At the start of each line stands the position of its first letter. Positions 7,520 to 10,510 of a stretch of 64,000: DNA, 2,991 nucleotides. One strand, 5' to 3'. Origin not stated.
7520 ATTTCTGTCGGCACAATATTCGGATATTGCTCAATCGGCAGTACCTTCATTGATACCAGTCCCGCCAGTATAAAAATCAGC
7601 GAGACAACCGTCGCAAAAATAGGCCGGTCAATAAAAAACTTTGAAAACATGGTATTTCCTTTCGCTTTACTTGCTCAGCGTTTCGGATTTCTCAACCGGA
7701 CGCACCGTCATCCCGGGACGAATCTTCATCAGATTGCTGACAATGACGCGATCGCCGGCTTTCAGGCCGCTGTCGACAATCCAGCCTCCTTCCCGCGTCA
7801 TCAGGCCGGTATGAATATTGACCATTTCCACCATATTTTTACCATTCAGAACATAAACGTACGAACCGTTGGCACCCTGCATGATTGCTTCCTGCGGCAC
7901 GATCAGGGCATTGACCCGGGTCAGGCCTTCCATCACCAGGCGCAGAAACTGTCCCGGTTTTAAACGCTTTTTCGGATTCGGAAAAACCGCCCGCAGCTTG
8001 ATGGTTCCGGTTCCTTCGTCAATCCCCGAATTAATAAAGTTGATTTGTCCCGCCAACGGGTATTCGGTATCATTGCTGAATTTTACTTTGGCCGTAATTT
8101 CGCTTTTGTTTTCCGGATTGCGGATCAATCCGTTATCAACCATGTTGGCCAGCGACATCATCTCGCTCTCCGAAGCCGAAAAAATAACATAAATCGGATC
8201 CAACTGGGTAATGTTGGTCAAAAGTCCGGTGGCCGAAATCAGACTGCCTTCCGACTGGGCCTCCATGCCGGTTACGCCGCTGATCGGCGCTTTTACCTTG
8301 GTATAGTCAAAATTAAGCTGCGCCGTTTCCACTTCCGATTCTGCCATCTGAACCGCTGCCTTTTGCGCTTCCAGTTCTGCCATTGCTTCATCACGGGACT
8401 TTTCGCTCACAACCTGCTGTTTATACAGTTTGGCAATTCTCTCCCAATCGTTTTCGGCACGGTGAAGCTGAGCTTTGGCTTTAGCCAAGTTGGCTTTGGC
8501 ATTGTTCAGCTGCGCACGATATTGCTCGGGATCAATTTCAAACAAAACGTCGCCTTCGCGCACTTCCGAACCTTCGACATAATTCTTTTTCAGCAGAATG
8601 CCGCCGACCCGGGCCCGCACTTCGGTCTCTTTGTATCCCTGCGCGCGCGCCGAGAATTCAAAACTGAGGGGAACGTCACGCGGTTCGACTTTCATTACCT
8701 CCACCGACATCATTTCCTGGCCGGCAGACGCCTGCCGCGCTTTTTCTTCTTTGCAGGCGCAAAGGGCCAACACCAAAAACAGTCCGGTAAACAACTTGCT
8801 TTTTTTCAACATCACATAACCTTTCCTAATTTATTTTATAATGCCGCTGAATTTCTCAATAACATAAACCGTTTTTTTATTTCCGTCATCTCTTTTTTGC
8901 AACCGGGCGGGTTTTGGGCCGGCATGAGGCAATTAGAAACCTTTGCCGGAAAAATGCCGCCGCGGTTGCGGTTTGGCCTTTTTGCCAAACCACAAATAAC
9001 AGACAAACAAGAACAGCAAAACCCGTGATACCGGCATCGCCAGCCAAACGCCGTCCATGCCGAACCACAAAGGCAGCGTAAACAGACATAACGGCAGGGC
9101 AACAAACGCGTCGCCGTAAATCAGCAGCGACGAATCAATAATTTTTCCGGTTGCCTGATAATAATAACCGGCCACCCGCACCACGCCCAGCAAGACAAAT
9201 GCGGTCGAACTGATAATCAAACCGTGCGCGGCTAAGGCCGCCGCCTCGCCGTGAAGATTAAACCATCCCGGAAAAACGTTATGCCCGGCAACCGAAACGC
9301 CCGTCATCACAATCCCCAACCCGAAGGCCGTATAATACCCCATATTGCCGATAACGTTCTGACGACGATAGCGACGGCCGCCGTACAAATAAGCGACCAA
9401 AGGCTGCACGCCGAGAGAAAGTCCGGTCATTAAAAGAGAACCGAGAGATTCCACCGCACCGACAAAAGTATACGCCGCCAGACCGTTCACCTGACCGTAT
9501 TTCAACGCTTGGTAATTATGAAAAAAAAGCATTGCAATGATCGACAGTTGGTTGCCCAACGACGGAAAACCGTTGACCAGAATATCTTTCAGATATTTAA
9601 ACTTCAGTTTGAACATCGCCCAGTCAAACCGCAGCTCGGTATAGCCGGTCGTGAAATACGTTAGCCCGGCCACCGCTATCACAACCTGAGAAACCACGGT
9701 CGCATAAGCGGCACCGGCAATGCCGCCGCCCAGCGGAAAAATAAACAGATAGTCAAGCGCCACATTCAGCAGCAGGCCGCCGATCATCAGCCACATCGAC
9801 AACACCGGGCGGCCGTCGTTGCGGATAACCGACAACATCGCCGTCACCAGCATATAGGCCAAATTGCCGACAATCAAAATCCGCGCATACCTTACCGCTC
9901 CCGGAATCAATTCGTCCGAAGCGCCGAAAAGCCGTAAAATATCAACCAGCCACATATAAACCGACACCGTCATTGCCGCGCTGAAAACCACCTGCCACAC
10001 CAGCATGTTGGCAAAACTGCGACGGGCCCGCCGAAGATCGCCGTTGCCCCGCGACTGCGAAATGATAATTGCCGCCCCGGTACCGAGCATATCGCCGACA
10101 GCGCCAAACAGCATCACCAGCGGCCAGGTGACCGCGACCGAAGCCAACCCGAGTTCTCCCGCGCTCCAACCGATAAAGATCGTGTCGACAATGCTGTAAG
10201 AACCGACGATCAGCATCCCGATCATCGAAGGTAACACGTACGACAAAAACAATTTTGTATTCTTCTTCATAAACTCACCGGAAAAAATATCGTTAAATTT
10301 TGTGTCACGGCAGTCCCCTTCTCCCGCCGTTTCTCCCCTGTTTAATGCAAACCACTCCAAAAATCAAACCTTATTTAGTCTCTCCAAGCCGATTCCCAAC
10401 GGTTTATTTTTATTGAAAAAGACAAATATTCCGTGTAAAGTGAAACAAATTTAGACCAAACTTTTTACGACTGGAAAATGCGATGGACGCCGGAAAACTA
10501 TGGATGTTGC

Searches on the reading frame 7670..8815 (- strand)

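Call 86: search_protein_families(library=pfam, max_evalue=0.001, proteins=[window:7670-8815:-])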
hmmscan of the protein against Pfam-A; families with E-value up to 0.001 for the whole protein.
window:7670-8815:- (382 aa): 3 families
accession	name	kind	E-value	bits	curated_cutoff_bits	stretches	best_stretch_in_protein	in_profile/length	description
PF16576.10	HlyD_D23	-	2.1e-16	60.3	30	1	64-290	20-213/214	Barrel-sandwich domain of CusB or HlyD membrane-fusion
PF13437.12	HlyD_3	-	6.5e-11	43.4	22.2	1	174-288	2-106/106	HlyD family secretion protein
PF13533.13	Biotin_lipoyl_2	-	5.7e-05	23.3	29.8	1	65-95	2-32/32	Biotin-lipoyl like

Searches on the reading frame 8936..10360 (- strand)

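Call 86: search_protein_families(library=pfam, max_evalue=0.001, proteins=[window:8936-10360:-])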
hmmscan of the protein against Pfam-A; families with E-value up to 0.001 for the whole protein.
window:8936-10360:- (475 aa): 1 family
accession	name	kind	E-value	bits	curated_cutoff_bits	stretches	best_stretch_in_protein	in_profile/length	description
PF01554.23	MatE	-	2.9e-36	125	24.9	2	44-205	1-161/161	MatE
